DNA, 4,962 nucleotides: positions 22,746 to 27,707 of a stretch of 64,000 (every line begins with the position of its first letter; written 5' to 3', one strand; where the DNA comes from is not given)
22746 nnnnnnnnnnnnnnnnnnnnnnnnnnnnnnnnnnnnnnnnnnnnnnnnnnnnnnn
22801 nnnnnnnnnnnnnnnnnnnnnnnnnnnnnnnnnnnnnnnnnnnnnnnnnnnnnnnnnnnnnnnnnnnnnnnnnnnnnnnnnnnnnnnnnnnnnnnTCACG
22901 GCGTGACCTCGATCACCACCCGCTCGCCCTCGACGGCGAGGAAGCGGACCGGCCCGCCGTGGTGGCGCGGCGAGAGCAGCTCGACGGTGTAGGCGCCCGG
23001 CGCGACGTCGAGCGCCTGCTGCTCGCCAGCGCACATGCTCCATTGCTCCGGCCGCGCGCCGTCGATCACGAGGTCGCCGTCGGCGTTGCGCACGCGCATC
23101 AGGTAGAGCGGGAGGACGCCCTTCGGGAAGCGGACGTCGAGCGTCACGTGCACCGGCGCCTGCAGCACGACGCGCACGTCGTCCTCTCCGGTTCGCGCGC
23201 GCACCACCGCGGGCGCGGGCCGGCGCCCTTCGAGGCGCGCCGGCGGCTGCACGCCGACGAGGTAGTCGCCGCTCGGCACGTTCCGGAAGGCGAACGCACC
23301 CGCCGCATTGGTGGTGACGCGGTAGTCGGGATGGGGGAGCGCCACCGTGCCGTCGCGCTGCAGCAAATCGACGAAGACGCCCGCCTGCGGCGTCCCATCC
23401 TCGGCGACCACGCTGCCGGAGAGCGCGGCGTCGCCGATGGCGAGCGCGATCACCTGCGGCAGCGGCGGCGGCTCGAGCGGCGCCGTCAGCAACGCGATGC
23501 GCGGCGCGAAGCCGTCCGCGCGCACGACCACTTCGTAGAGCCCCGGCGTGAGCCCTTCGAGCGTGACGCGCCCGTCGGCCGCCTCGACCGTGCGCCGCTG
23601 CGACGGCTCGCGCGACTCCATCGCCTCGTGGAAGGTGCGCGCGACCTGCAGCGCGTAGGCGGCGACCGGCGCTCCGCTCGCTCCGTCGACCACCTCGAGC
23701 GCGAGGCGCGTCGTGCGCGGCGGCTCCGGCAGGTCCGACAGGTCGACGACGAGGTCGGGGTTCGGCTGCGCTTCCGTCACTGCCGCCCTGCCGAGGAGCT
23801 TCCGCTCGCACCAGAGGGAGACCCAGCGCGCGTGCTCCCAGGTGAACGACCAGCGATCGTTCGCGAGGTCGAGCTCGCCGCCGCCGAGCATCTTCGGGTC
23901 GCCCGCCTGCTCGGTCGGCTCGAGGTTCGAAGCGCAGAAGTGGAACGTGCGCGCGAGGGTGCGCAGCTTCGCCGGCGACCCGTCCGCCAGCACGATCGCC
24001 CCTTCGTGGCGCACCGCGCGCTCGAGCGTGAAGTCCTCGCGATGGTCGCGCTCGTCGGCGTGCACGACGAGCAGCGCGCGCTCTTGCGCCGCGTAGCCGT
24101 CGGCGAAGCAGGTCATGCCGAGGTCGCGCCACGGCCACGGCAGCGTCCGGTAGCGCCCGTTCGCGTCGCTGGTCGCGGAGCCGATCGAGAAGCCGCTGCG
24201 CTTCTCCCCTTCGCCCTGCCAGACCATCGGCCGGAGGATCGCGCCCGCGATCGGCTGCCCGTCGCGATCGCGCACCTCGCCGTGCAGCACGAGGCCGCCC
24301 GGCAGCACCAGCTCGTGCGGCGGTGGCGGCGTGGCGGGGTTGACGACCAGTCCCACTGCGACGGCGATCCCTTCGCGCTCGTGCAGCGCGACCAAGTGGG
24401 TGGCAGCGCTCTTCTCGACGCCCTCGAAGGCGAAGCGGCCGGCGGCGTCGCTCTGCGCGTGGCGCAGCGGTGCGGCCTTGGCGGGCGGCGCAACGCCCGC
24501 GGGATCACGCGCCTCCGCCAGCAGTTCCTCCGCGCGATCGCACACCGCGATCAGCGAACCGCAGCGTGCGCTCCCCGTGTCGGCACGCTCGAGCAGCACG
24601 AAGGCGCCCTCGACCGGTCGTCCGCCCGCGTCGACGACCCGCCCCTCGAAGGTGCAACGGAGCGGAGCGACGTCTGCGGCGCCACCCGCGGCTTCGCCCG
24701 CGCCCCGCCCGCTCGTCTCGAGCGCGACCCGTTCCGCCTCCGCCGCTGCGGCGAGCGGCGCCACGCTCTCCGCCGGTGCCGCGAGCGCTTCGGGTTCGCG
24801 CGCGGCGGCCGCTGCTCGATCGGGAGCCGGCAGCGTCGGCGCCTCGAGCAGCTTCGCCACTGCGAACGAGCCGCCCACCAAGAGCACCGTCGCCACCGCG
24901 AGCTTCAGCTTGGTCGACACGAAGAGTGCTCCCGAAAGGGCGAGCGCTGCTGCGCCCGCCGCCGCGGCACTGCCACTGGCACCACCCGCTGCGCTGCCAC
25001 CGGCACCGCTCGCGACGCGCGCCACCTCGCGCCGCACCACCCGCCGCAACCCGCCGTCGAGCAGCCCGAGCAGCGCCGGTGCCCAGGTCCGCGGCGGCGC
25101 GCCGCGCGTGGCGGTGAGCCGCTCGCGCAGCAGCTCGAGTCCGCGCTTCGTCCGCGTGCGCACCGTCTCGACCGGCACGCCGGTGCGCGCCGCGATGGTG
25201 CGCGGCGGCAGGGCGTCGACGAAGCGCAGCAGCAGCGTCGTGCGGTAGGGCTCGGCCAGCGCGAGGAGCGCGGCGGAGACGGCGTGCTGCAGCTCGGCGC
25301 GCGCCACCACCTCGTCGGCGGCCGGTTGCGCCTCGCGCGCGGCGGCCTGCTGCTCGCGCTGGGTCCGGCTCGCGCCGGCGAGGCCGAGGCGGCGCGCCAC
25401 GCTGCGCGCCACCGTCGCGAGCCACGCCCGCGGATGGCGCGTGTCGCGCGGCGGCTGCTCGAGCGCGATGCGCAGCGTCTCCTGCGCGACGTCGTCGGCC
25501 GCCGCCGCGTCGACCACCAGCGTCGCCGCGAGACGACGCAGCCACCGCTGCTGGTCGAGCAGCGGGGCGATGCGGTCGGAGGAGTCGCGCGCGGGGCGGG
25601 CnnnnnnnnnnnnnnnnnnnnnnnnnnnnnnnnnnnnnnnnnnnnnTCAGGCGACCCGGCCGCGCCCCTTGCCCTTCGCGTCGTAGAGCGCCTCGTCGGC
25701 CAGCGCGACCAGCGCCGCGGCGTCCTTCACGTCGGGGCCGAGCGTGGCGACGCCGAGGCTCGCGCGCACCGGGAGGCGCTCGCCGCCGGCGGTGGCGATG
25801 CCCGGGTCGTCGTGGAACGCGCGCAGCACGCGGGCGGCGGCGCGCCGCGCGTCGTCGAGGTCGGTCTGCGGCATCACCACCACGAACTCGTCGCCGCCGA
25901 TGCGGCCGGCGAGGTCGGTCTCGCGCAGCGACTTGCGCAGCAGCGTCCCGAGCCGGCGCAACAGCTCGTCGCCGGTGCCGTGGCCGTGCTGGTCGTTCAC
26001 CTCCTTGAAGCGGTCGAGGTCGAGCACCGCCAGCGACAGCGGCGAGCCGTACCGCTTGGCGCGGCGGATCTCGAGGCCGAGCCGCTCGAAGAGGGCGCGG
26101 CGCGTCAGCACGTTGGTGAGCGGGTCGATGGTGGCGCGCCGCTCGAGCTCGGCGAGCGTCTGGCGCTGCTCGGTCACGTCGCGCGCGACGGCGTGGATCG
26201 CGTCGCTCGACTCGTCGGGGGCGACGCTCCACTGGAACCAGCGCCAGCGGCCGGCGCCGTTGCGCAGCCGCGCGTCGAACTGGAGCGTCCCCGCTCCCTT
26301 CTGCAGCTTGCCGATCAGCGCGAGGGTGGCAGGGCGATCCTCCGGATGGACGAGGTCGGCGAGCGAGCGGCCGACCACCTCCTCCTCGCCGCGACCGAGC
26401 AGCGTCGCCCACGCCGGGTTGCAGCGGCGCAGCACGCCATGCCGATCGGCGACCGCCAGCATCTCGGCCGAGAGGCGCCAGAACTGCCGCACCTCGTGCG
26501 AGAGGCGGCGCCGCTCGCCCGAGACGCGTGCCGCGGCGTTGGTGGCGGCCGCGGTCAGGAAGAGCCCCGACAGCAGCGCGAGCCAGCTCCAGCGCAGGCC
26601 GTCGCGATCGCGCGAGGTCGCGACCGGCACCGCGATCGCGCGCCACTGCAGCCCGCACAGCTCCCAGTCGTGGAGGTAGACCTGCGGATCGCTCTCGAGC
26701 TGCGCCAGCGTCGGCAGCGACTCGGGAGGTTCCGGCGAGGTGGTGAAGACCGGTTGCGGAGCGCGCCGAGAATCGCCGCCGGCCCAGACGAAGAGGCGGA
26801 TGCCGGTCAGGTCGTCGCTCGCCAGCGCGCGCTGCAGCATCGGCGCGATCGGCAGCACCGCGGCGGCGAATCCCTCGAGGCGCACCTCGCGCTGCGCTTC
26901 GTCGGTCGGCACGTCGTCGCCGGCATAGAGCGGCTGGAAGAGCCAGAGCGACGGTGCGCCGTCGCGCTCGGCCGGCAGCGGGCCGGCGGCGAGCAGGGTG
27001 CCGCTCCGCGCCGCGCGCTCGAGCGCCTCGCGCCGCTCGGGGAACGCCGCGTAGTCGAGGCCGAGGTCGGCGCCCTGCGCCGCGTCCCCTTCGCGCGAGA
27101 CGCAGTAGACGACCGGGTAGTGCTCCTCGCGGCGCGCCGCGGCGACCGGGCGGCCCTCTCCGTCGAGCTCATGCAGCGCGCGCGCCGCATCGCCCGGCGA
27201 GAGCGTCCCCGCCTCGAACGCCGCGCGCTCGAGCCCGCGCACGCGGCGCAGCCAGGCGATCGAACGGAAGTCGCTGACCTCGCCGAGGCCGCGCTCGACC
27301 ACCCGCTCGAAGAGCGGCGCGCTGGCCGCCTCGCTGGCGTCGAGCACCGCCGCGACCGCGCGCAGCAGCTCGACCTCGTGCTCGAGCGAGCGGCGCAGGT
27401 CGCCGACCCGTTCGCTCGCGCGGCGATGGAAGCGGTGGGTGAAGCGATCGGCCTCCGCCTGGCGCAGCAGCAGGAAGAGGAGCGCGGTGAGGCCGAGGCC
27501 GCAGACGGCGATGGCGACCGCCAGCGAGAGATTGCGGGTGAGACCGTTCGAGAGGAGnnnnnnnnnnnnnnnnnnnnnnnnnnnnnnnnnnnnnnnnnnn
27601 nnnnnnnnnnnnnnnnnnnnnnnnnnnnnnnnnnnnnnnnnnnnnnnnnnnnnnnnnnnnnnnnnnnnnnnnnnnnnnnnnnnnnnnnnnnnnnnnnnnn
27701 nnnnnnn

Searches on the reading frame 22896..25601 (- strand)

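Call 42: search_protein_families(library=pfam, proteins=[window:22896-25601:-], max_evalue=0.001)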
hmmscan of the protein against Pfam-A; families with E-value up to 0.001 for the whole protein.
window:22896-25601:- (901 aa): 12 families
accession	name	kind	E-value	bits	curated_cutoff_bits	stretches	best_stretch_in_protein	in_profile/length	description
PF13620.12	CarboxypepD_reg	-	2.5e-33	114.7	32.3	3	727-794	2-64/82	Carboxypeptidase regulatory-like domain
PF08281.18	Sigma70_r4_2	-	7.4e-09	35.6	25.7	1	107-157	3-53/54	Sigma-70, region 4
PF04542.20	Sigma70_r2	-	1.7e-07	31.4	24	1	18-71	6-63/71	Sigma-70 region 2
PF00775.27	Dioxygenase_C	-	6.6e-06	26.1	27.3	0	315-342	29-56/182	Dioxygenase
PF04545.22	Sigma70_r4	-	9.2e-06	25.5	24.1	1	112-160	2-50/50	Sigma-70, region 4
PF17210.9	SdrD_B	-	1.3e-05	25.8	29.7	0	739-789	24-69/112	SdrD B-like domain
PF07210.18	DUF1416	-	5.2e-05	23.5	23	0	723-773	18-62/97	Protein of unknown function (DUF1416)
PF13715.12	CarbopepD_reg_2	-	0.00016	22.1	32.2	0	752-783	18-49/88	CarboxypepD_reg-like domain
PF24107.1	DUF7382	-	0.00029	21.1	27.4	0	321-339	25-43/65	Domain of unknown function (DUF7382)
PF17802.7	SpaA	-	0.0004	20.9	23.1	0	734-782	11-56/91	Prealbumin-like fold domain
PF24025.1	Ig_DR_A0283-like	-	0.00065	20.4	27.1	0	730-787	12-65/102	DR_A0283-like, Ig-like domain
PF09430.16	EMC7_beta-sandw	-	0.001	19.7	26.6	0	747-785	6-46/122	ER membrane protein complex subunit 7, beta-sandwich domain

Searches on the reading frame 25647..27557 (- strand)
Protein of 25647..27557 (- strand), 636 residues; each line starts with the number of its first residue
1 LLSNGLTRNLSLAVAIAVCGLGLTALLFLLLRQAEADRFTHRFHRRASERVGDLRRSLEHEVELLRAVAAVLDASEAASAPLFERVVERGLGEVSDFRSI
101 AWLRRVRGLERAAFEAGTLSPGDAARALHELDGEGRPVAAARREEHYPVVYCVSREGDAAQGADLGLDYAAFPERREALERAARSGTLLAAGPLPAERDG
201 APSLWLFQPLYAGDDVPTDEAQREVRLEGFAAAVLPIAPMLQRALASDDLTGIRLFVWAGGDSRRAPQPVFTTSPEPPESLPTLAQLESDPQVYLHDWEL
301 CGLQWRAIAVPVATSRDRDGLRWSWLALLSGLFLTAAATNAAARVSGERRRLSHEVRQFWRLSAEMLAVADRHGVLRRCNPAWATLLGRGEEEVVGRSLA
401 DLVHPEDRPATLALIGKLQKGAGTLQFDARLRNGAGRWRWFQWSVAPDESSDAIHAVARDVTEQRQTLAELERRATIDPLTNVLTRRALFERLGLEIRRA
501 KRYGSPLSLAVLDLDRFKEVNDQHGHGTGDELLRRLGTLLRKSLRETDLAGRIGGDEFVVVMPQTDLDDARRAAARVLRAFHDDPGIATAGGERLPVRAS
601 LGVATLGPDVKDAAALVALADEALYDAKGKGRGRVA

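Call 42: search_protein_families(library=pfam, proteins=[window:25647-27557:-], max_evalue=0.001)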
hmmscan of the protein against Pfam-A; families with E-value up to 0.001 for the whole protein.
window:25647-27557:- (636 aa): 8 families
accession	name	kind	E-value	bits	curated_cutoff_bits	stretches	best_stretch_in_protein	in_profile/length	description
PF00990.26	GGDEF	-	2.3e-41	141.7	23.8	1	475-633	1-160/161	Diguanylate cyclase, GGDEF domain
PF03924.19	CHASE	-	4.8e-20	72.6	25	1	83-262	8-181/189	CHASE domain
PF08448.16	PAS_4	-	3.1e-14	53.6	23.1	1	363-466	4-110/110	PAS fold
PF08447.18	PAS_3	-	5.7e-12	46.2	25.6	1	379-448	4-75/89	PAS fold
PF13426.13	PAS_9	-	2.5e-09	37.8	27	1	368-463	5-103/103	PAS domain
PF00989.32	PAS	-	6.2e-08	33.1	22.6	1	363-412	10-59/113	PAS fold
PF13188.13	PAS_8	-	0.00011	22.3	21.8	0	363-407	10-54/65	PAS domain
PF17853.6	GGDEF_2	-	0.00018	22.1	24.5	1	509-624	25-114/116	GGDEF-like domain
